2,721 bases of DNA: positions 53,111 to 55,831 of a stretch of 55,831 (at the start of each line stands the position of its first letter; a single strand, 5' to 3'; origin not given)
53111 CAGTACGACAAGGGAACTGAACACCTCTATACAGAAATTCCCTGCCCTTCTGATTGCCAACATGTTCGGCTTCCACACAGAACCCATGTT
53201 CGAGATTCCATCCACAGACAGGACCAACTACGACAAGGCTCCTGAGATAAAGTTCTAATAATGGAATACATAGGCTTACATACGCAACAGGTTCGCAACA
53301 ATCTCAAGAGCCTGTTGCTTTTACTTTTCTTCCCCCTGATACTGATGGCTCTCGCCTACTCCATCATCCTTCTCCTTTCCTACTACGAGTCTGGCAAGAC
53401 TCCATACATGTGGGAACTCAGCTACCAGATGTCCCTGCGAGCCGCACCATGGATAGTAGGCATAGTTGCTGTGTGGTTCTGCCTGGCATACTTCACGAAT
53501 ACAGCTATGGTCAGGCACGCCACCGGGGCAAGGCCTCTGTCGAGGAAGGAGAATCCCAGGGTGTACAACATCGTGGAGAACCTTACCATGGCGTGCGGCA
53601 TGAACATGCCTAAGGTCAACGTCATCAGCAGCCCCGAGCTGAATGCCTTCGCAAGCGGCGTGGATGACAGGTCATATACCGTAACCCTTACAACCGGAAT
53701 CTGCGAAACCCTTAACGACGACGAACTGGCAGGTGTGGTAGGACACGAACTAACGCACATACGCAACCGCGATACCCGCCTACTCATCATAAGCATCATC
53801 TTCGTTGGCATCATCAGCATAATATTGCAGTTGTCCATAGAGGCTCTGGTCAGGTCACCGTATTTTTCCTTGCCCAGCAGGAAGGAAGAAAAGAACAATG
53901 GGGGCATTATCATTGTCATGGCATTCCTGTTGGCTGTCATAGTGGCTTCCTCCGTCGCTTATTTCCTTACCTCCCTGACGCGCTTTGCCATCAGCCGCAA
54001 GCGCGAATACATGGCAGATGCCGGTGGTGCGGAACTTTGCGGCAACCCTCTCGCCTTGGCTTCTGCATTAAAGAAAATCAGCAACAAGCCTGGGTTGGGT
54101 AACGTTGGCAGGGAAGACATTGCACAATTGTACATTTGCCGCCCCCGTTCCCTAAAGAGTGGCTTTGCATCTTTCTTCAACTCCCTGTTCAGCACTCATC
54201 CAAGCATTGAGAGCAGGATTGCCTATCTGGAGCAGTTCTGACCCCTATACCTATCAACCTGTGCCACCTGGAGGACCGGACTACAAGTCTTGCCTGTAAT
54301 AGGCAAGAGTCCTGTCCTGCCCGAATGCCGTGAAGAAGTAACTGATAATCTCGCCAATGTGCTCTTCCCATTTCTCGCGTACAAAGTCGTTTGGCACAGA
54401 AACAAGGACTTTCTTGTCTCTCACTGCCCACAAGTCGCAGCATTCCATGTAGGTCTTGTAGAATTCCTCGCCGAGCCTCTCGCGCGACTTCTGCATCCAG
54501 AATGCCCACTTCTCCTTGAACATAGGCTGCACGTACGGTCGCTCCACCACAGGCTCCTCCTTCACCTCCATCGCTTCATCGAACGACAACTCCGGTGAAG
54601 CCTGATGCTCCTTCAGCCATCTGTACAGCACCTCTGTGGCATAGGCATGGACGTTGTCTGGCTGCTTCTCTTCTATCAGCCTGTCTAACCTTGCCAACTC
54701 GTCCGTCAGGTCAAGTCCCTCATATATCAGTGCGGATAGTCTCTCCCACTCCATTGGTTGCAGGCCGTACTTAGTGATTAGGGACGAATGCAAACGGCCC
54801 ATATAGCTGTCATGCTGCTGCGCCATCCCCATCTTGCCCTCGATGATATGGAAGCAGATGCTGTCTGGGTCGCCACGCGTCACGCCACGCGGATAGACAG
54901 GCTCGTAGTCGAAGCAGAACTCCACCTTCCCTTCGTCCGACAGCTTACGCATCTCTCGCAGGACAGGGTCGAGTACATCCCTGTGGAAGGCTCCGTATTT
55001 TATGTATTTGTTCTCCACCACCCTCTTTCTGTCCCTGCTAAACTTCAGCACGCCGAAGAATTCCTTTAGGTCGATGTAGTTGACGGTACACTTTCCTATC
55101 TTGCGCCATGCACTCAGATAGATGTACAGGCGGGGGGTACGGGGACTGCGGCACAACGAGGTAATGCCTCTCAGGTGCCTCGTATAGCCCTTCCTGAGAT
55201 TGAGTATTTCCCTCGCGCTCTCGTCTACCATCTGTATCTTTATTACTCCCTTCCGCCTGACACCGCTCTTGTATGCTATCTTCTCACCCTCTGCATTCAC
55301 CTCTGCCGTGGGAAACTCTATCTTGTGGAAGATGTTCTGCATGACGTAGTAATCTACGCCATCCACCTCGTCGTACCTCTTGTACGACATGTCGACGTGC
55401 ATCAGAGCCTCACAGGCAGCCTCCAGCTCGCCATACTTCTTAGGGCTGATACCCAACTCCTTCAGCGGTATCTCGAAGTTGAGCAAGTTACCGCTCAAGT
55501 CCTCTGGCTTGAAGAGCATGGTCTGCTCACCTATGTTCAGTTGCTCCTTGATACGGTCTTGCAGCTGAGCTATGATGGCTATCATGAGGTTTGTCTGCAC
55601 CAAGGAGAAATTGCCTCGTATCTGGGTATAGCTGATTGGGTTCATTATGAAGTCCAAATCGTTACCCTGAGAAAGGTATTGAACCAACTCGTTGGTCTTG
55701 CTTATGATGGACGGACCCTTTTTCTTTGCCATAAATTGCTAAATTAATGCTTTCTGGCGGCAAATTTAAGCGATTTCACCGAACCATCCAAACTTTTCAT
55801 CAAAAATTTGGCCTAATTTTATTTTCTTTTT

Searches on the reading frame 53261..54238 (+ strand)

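Call 8: search_protein_families(library=pfam, proteins=[window:53261-54238:+], max_evalue=0.001)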
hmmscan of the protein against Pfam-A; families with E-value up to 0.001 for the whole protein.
window:53261-54238:+ (326 aa): 2 families
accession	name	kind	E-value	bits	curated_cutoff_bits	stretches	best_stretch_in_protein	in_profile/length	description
PF01435.24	Peptidase_M48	-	2.7e-31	109.3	20.3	1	96-324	2-183/186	Peptidase family M48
PF05569.17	Peptidase_M56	-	1.8e-05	24.5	31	1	61-181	103-218/296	BlaR1 peptidase M56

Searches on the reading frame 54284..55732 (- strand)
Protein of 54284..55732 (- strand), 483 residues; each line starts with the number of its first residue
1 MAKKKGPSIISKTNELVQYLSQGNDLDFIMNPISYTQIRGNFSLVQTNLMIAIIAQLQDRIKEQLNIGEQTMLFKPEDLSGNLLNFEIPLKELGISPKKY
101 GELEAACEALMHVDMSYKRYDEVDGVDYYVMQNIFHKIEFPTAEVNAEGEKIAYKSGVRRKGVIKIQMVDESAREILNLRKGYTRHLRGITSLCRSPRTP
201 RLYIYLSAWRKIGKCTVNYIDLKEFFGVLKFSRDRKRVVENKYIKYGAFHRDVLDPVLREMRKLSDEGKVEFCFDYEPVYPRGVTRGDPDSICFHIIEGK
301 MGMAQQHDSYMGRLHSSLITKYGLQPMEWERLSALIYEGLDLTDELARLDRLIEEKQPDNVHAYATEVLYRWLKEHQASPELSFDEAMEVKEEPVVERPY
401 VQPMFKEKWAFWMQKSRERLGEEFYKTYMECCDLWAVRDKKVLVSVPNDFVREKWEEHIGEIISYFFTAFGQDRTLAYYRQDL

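Call 8: search_protein_families(library=pfam, proteins=[window:54284-55732:-], max_evalue=0.001)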
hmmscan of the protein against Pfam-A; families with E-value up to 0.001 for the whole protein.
window:54284-55732:- (483 aa): 2 families
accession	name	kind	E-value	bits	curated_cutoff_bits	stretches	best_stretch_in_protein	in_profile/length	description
PF01051.27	Rep3_N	-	8.9e-08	33.1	22.4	1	36-206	9-140/141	Initiator Replication protein, WH1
PF11638.13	DnaA_N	-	9.4e-05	22.5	24.6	1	407-464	2-60/65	DnaA N-terminal domain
